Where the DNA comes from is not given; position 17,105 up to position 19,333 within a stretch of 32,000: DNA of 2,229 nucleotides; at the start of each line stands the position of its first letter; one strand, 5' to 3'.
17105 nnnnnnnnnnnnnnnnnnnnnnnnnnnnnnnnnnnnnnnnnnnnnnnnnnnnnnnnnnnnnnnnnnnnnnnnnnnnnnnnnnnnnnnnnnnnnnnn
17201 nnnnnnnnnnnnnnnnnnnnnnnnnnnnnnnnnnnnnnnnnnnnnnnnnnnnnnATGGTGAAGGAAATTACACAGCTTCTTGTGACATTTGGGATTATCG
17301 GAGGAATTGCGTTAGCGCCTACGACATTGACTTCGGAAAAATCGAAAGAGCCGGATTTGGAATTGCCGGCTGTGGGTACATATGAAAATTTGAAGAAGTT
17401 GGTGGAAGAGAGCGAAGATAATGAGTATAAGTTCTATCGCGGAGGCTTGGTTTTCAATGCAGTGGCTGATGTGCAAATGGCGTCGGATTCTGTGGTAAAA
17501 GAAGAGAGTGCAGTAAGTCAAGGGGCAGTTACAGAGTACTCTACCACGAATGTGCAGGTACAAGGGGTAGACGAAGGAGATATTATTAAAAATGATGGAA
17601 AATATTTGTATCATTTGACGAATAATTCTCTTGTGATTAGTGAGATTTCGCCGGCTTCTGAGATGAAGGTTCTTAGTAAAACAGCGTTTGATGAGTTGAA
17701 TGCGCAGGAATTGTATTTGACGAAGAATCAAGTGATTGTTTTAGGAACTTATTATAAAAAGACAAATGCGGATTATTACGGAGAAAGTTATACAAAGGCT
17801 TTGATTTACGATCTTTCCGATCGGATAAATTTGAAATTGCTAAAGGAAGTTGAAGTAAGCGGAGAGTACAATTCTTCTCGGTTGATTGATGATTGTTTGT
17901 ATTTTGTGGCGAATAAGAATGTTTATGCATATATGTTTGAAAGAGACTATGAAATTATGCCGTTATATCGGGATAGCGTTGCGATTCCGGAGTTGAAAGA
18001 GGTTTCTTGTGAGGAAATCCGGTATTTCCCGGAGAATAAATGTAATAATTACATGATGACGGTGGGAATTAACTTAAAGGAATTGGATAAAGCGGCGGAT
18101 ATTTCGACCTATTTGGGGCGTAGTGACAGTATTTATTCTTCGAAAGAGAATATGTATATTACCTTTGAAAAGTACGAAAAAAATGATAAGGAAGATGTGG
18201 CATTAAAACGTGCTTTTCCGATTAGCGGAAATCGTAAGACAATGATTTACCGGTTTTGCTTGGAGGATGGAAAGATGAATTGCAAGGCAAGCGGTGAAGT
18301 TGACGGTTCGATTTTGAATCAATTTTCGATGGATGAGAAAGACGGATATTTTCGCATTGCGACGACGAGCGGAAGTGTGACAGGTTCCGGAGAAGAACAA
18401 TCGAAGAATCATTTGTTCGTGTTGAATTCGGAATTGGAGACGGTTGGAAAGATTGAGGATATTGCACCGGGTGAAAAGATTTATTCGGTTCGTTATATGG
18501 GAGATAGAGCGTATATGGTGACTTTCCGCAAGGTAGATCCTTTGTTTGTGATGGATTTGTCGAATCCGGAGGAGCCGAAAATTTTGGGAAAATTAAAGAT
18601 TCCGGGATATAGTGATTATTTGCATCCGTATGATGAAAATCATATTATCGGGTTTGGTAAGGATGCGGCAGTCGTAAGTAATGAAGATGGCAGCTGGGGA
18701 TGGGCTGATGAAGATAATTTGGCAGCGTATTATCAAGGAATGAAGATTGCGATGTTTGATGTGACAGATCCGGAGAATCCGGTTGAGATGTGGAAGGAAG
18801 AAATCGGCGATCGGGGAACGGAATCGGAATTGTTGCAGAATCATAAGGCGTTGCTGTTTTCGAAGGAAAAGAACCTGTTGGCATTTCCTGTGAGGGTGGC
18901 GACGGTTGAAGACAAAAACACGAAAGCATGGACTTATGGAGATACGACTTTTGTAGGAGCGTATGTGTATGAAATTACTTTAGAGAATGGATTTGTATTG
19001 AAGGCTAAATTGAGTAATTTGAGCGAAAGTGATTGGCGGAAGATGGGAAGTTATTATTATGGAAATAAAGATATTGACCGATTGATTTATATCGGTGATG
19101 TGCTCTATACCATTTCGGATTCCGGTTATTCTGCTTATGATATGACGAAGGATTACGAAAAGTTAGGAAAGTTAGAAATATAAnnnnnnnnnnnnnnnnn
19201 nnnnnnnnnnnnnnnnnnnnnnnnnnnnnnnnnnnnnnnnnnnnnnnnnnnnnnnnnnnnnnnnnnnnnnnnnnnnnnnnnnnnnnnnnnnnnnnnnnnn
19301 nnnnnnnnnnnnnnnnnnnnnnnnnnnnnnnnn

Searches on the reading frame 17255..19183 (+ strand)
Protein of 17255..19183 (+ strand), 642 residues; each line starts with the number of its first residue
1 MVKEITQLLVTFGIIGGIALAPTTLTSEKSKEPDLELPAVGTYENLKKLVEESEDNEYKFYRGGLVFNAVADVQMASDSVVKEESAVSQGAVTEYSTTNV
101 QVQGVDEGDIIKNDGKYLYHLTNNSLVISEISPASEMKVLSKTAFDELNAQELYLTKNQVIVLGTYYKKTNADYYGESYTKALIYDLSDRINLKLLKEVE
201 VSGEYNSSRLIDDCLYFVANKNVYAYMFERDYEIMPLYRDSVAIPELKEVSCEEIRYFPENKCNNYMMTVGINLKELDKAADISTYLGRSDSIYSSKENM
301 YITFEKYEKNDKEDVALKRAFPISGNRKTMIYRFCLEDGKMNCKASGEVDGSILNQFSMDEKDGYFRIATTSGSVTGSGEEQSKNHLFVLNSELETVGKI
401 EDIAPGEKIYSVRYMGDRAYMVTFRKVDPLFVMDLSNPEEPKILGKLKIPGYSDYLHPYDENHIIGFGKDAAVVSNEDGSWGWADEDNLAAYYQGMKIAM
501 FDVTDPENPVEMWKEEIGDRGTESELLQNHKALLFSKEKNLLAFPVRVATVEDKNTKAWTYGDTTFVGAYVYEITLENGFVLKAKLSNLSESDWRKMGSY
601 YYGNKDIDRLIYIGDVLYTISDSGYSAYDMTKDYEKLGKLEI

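Call 16: search_protein_families(library=ncbifam, proteins=[window:17255-19183:+])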
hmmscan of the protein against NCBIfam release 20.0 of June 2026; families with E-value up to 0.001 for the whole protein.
window:17255-19183:+ (642 aa): 0 families

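Call 17: search_protein_families(library=pfam, proteins=[window:17255-19183:+])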
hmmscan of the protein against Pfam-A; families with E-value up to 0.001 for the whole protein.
window:17255-19183:+ (642 aa): 1 family
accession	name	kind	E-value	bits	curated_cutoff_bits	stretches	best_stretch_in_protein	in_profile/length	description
PF09826.15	Beta_propel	-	7.5e-165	550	22.4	1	95-631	1-493/495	Beta propeller domain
